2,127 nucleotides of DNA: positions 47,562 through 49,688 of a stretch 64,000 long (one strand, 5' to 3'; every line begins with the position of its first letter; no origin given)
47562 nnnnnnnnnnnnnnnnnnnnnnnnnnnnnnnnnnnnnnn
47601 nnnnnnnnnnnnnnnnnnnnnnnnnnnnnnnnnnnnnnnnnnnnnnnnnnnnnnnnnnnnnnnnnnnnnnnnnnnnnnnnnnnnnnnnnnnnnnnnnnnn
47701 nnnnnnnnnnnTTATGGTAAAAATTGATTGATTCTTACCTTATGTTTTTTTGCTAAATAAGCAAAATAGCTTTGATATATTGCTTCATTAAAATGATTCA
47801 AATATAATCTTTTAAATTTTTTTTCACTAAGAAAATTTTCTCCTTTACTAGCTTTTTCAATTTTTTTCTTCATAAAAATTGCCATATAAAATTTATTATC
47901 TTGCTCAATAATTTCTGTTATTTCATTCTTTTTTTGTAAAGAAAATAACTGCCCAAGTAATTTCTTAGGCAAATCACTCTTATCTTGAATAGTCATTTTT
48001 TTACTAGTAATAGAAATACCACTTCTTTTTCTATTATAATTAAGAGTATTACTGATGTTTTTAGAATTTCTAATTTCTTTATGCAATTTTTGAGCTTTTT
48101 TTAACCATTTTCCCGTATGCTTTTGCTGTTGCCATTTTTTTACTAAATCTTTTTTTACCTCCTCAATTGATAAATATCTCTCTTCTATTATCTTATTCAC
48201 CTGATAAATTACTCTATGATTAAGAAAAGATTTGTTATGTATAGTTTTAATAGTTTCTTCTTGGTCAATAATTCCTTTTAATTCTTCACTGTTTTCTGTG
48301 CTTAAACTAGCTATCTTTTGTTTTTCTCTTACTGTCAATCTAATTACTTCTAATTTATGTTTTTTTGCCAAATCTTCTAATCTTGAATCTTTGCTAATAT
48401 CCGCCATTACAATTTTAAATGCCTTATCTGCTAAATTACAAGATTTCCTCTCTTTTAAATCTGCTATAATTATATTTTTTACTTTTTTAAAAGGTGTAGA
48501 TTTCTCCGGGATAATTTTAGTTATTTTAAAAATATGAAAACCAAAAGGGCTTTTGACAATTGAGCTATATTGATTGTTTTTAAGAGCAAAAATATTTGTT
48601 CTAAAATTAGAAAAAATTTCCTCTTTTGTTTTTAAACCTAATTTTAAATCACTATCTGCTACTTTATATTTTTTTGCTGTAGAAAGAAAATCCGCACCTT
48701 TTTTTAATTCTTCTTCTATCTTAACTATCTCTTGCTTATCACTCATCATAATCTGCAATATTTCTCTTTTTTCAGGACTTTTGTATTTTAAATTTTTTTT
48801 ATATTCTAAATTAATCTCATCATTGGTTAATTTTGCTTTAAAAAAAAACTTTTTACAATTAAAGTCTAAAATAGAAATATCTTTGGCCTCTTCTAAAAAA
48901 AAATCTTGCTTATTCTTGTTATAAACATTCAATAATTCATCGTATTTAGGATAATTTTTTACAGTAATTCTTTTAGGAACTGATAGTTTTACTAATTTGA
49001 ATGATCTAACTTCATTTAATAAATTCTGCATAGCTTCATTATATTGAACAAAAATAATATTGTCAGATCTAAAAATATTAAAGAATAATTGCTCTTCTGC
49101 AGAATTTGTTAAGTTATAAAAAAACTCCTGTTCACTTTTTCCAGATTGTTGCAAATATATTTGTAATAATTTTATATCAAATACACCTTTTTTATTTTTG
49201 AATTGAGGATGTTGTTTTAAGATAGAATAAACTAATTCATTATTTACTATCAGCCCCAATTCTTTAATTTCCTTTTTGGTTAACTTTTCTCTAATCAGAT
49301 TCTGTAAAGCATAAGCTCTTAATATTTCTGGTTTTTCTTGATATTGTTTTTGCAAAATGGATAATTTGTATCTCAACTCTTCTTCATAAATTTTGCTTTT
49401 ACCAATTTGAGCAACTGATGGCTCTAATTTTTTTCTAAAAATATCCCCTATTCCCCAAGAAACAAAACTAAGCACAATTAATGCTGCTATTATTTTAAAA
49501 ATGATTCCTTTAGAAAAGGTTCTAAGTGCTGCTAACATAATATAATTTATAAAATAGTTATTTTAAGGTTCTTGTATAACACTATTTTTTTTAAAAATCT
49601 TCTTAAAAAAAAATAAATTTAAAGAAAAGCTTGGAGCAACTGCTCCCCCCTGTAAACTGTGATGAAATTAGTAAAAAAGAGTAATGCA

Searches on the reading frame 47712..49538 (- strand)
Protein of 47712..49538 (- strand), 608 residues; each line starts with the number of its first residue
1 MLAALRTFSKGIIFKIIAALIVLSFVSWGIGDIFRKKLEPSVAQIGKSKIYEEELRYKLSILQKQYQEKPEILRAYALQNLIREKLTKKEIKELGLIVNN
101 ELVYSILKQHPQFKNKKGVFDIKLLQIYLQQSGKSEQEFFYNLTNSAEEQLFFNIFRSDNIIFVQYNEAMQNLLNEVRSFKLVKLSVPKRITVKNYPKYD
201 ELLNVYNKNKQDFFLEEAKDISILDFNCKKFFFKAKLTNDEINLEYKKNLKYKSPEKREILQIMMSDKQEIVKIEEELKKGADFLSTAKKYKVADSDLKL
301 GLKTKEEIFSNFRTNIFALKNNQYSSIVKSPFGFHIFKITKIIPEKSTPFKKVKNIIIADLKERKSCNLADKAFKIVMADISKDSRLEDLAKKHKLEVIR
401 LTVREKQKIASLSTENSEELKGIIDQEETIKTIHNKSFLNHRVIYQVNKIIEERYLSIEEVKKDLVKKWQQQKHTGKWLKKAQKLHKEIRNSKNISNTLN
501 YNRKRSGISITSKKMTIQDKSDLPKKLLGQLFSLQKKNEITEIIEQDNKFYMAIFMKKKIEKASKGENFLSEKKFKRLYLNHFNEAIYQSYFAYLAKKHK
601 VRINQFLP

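Call 8: search_protein_families(library=ncbifam, proteins=[window:47712-49538:-])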
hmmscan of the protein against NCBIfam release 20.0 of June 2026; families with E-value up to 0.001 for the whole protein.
window:47712-49538:- (608 aa): 4 families
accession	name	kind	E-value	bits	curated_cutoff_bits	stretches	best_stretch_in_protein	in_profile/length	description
NF008054.0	PRK10788.1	equivalog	2.7e-26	92.4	493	1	1-367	1-383/626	peptidylprolyl isomerase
NF000809.0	PRK00059.1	equivalog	2.6e-12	46.8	303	1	195-375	133-320/336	peptidylprolyl isomerase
NF002846.0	PRK03095.1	equivalog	3.3e-07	30.1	361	1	247-390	122-268/287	peptidylprolyl isomerase PrsA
TIGR02933.1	nifM_nitrog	equivalog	0.00016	21.7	168.2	1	269-352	143-230/256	nitrogen fixation protein NifM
